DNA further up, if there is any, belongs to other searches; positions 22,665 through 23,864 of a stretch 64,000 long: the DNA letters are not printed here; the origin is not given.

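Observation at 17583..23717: Tandem array of five paralogous secreted ~300-aa proteins of unknown family, two subfamilies, interrupted by an alcohol dehydrogenase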

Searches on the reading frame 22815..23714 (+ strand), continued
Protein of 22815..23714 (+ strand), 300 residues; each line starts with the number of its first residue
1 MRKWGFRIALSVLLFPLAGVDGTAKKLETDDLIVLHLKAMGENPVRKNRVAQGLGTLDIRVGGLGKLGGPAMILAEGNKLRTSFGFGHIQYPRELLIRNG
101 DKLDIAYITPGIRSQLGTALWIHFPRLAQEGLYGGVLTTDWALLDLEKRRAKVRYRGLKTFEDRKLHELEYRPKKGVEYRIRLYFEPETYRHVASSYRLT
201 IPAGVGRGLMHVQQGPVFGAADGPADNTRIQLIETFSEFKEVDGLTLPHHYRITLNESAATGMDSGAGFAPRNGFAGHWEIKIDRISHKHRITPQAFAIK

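Call 33: search_protein_families(library=pfam, proteins=[P0101, P0110, P0130, P0150, P0174, P0183, P0194, P0210, P0246, P0161], max_evalue=0.1)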
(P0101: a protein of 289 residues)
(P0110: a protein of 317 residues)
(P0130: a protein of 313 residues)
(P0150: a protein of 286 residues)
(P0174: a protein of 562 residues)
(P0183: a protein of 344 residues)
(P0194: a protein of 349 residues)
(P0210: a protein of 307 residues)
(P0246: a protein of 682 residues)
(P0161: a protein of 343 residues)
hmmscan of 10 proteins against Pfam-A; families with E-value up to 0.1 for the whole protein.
P0101 (289 aa): 0 families

P0110 (317 aa): 0 families

P0130 (313 aa): 2 families
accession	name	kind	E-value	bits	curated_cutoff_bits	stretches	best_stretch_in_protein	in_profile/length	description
PF09299.17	Mu-transpos_C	-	0.018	15.4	21.7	1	93-117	17-42/61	Mu transposase, C-terminal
PF17131.11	LolA_like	-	0.073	13.2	30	0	161-206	73-120/184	Outer membrane lipoprotein-sorting protein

P0150 (286 aa): 0 families

P0174 (562 aa): 9 families
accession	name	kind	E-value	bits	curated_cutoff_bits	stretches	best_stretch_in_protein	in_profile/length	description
PF13646.12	HEAT_2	-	9.5e-09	35.9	27.7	1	176-262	2-87/88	HEAT repeats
PF13174.12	TPR_6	-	8.8e-08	32.8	26.3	1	81-112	2-33/33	Tetratricopeptide repeat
PF13432.12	TPR_16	-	1.8e-06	28.7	32.7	1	48-105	1-57/65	Tetratricopeptide repeat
PF12895.13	ANAPC3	-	1.3e-05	25.8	27.2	1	42-104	21-81/82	Anaphase-promoting complex, cyclosome, subunit 3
PF14559.12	TPR_19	-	7.9e-05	23.3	25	1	55-108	2-54/68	Tetratricopeptide repeat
PF13428.12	TPR_14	-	0.00047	21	23.5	0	81-118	3-40/44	Tetratricopeptide repeat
PF11838.14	ERAP1_C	-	0.0047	16.8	38.2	1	153-242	124-220/318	ERAP1-like C-terminal domain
PF07719.23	TPR_2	-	0.0083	16.6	27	0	47-72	4-29/34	Tetratricopeptide repeat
PF25062.1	ARM_TT21_N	-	0.0085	16.3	40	1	57-107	7-55/222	Tetratricopeptide repeat protein 21 N-terminal ARM repeat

P0183 (344 aa): 0 families

P0194 (349 aa): 1 family
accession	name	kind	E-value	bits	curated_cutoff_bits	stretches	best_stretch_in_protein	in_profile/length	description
PF00069.31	Pkinase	-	8.5e-05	22.5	31.7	1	9-63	1-54/263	Protein kinase domain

P0210 (307 aa): 2 families
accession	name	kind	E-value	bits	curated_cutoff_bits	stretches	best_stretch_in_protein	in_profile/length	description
PF13283.12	NfrA_C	-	0.077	13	25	0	196-277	85-168/173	Bacteriophage N adsorption protein A C-term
PF03413.25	PepSY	-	0.088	13.6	24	0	154-179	16-42/60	Peptidase propeptide and YPEB domain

P0246 (682 aa): 16 families
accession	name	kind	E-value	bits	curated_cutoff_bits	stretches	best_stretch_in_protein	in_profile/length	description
PF00805.28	Pentapeptide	-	7e-30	102.6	20.2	3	583-620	1-38/40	Pentapeptide repeats (8 copies)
PF07719.23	TPR_2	-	7.7e-14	51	27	1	362-395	1-34/34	Tetratricopeptide repeat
PF13432.12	TPR_16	-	5.3e-12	46.4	32.7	2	344-394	13-63/65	Tetratricopeptide repeat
PF13431.12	TPR_17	-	2.6e-09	37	24.4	1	384-415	1-32/34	Tetratricopeptide repeat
PF13576.12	Pentapeptide_3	-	7e-09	36.2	27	2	576-618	2-47/48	Pentapeptide repeats (9 copies)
PF13599.13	Pentapeptide_4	-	1.9e-08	34.6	38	1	548-615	11-78/78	Pentapeptide repeat region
PF14559.12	TPR_19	-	2e-07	31.6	25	1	379-432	8-61/68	Tetratricopeptide repeat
PF13428.12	TPR_14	-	3.4e-07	30.8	23.5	1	363-405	2-44/44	Tetratricopeptide repeat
PF23914.1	TPR_CcmH_CycH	-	4.1e-07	30.4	42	1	352-451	40-142/158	Cytochrome c-type biogenesis protein H TPR domain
PF13371.12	TPR_9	-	1.5e-05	25.3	35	0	473-510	36-73/73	Tetratricopeptide repeat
PF13181.12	TPR_8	-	4.2e-05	23.8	25.7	0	362-395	1-34/34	Tetratricopeptide repeat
PF13414.12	TPR_11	-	0.00011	22.2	26.8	0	379-403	11-35/42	TPR repeat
PF00515.34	TPR_1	-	0.00075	19.7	27.8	0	343-361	16-34/34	Tetratricopeptide repeat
PF13174.12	TPR_6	-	0.00092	20.2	26.3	0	363-394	1-32/33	Tetratricopeptide repeat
PF25062.1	ARM_TT21_N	-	0.0022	18.2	40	1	346-415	154-221/222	Tetratricopeptide repeat protein 21 N-terminal ARM repeat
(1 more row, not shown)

P0161 (343 aa): 0 families

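Call 34: list_cluster_members(proteins=[P0101, P0102, P0103, P0104, P0105, P0110, P0130, P0150, P0246, P0174])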
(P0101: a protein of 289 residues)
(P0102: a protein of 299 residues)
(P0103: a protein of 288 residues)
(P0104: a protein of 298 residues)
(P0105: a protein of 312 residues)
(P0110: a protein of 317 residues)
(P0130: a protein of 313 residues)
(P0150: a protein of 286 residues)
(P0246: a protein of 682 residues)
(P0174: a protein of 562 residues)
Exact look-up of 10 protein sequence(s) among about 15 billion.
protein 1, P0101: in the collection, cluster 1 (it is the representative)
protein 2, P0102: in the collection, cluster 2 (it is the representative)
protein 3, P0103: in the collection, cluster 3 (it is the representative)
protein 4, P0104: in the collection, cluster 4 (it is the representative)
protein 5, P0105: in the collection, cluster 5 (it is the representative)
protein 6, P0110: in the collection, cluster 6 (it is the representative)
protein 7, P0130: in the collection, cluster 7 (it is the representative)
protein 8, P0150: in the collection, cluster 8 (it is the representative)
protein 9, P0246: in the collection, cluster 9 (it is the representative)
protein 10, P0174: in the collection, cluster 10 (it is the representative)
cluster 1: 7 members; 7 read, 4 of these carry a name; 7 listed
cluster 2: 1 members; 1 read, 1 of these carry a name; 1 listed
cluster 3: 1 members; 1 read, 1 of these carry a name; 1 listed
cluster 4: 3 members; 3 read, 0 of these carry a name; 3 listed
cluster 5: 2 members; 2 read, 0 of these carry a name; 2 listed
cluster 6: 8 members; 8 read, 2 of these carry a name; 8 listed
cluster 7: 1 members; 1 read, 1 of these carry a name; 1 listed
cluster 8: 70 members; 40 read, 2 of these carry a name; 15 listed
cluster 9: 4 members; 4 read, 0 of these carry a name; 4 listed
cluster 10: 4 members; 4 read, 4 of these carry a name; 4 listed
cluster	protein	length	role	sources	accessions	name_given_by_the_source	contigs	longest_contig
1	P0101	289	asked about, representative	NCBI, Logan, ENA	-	-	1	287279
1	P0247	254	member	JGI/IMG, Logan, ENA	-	hypothetical protein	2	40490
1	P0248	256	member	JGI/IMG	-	hypothetical protein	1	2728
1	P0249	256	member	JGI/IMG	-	hypothetical protein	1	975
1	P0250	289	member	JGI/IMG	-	hypothetical protein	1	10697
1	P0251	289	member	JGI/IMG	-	-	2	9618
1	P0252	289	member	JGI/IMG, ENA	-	-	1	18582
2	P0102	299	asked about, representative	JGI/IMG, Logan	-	hypothetical protein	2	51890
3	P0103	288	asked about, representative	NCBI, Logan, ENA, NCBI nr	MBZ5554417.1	MAG: hypothetical protein LAO21_16995 [Acidobacteriia bacterium] | hypothetical protein [Terriglobia bacterium]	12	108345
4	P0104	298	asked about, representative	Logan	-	-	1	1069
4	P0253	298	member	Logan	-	-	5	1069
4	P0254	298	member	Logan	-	-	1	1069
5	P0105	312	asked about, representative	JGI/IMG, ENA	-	-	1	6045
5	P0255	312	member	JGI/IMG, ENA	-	-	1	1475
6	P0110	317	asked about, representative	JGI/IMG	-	-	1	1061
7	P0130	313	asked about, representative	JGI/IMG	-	hypothetical protein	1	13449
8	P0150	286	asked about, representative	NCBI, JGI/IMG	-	-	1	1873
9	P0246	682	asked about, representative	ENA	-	-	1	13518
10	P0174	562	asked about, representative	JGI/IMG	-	tetratricopeptide (TPR) repeat protein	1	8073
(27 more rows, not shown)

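Call 39: search_solved_structures(query=A4, max_evalue=10)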
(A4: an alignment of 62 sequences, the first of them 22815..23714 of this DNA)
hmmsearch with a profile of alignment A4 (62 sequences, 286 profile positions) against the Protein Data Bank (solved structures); distinct sequences matched with E-value up to 10: 0.

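Call 40: find_encoding_contigs(protein=P0103, flank=8000, max_places=2)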
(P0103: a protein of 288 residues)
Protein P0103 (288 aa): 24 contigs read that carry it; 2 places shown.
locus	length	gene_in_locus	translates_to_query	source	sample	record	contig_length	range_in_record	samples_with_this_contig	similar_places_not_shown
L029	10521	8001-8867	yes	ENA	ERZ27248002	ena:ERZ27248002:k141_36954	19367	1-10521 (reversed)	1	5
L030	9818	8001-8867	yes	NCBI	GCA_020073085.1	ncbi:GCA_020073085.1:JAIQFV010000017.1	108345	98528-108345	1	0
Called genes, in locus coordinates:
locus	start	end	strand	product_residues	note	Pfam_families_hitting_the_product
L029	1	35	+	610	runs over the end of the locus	PF00009:GTP_EFTU, PF03144:GTP_EFTU_D2 (weak), PF00679:EFG_C, PF06421:LepA_C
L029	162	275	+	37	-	-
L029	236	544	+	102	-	PF13366:PDDEXK_3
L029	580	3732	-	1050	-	PF00873:ACR_tran, PF03176:MMPL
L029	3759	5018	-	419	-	PF25917:BSH_RND, PF25973:BSH_CzcB, PF25990:Beta-barrel_YknX (faint), PF25944:Beta-barrel_RND (faint), PF25954:Beta-barrel_RND_2, PF25975:CzcB_C (weak), PF25989:YknX_C (weak)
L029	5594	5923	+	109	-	-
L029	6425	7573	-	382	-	PF02746:MR_MLE_N, PF13378:MR_MLE_C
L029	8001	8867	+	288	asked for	-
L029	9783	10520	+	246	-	?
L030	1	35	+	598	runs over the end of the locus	PF00009:GTP_EFTU, PF03144:GTP_EFTU_D2 (weak), PF00679:EFG_C, PF06421:LepA_C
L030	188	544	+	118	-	PF13366:PDDEXK_3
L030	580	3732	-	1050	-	PF00873:ACR_tran, PF03176:MMPL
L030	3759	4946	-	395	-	PF25917:BSH_RND, PF25973:BSH_CzcB, PF25990:Beta-barrel_YknX (faint), PF25944:Beta-barrel_RND (faint), PF25954:Beta-barrel_RND_2, PF25975:CzcB_C (weak), PF25989:YknX_C (weak)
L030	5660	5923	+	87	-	-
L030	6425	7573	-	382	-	PF02746:MR_MLE_N, PF13378:MR_MLE_C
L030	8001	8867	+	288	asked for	-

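Call 41: find_encoding_contigs(protein=P0101, flank=8000, max_places=2)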
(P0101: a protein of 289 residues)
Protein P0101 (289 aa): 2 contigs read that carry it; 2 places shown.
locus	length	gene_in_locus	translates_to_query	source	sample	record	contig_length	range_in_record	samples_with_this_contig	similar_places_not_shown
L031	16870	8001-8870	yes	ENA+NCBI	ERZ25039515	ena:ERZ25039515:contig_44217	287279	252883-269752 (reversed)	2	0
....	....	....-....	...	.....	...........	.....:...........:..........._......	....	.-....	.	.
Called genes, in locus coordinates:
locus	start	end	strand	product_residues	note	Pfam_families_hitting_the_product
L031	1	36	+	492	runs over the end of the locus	PF00144:Beta-lactamase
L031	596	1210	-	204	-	-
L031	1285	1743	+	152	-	-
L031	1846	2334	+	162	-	PF05163:DinB (weak), PF12867:DinB_2 (weak)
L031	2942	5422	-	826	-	PF12704:MacB_PCD, PF02687:FtsX, PF12704:MacB_PCD, PF02687:FtsX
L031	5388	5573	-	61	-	-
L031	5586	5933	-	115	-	PF03551:PadR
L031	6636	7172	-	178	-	PF11138:DUF2911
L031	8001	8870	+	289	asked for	-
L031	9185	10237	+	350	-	PF23381:Beta-prop_IFT122_1st (faint), PF25174:Beta-prop_THOC3 (faint), PF23414:Beta-prop_EML_2 (faint)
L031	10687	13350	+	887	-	PF00069:Pkinase, PF07714:PK_Tyr_Ser-Thr, PF03109:ABC1 (weak), PF01636:APH (weak), PF00930:DPPIV_N (faint), PF07676:PD40 (weak), PF26549:Tricorn_N, PF26550:Tricorn_2nd (weak)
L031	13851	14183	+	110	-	PF03551:PadR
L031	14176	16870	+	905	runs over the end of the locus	PF12704:MacB_PCD, PF02687:FtsX, PF12704:MacB_PCD, PF02687:FtsX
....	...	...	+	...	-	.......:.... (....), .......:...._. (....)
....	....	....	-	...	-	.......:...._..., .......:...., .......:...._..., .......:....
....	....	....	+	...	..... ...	-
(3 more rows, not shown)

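Call 48: list_cluster_members(proteins=[P0115, P0125, P0135, P0145, P0155, P0165, P0185, P0205, P0225, P0245])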
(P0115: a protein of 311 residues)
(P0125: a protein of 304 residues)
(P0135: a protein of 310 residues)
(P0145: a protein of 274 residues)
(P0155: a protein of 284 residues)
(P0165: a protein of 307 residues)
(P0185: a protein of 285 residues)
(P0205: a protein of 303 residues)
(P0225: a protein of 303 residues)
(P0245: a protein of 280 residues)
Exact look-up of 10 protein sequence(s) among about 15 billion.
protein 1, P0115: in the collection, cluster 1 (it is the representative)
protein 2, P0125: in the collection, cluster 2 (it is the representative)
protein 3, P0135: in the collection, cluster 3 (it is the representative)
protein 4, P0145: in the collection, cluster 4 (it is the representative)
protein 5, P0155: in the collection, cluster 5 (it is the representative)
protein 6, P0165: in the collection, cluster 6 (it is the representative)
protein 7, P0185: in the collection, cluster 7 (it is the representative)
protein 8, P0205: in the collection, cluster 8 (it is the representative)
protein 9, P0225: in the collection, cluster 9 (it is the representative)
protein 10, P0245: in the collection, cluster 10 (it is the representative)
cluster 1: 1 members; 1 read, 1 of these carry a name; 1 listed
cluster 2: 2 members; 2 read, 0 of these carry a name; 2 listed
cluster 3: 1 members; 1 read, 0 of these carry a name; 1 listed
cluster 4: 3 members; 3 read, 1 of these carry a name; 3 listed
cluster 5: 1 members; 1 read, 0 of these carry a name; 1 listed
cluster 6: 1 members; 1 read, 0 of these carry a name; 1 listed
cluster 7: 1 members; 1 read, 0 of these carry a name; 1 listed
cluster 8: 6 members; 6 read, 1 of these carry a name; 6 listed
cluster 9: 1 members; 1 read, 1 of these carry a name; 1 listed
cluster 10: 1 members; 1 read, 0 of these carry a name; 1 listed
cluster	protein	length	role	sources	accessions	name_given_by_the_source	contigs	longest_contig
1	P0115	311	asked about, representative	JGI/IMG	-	hypothetical protein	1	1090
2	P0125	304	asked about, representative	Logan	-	-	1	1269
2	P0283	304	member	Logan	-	-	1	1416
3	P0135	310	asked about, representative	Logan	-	-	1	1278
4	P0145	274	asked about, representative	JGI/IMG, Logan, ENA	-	-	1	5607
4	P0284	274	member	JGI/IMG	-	hypothetical protein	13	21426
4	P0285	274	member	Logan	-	-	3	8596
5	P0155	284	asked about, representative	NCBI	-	-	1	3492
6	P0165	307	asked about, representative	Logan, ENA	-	-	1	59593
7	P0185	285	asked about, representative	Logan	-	-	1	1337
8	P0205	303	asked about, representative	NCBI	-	-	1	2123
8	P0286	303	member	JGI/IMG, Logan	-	hypothetical protein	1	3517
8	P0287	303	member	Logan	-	-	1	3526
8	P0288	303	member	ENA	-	-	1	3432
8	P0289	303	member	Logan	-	-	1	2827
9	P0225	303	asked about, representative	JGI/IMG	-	hypothetical protein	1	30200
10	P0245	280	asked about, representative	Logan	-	-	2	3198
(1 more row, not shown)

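Call 52: find_encoding_contigs(protein=P0165, flank=6000, max_places=1)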
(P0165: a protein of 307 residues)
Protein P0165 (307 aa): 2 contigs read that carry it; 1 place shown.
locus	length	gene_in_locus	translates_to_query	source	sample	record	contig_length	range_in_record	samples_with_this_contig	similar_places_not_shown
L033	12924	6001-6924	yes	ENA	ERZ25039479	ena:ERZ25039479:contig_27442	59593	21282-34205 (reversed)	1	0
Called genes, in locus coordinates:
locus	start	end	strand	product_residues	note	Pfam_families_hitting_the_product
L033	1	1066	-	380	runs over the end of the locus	PF00089:Trypsin, PF13365:Trypsin_2, PF13180:PDZ_2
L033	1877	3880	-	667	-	PF02538:Hydantoinase_B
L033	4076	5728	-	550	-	PF13428:TPR_14 (faint), PF07719:TPR_2 (faint), PF12895:ANAPC3 (faint), PF13181:TPR_8 (faint), PF13432:TPR_16 (weak), PF14559:TPR_19 (weak), PF13432:TPR_16 (weak), PF14559:TPR_19 (weak), +2 more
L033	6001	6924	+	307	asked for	-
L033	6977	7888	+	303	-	PF00574:CLP_protease (weak), PF25145:NfeD1b_N, PF01343:Peptidase_S49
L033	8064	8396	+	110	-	PF00216:Bac_DNA_binding, PF18291:HU-HIG (weak)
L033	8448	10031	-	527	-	-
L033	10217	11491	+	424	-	PF09594:GT87 (weak)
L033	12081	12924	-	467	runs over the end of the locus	PF13493:DUF4118, PF00512:HisKA, PF02518:HATPase_c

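Call 53: find_encoding_contigs(protein=P0225, flank=6000, max_places=1)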
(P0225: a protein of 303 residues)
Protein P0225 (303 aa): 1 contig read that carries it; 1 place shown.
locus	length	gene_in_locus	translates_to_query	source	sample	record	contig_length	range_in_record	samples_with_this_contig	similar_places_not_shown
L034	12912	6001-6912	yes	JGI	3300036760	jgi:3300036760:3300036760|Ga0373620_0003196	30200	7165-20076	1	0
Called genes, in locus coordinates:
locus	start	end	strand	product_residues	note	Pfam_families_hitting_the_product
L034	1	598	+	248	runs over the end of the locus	-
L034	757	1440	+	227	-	-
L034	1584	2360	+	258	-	PF00970:FAD_binding_6 (weak), PF00175:NAD_binding_1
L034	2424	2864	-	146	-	-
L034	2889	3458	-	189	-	-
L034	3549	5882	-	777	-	PF22019:GlgB_N, PF02922:CBM_48, PF00128:Alpha-amylase, PF02806:Alpha-amylase_C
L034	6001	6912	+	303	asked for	-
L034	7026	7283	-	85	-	-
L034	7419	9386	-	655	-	-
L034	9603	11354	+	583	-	PF01019:G_glu_transpept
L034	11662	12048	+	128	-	-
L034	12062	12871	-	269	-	PF01904:DUF72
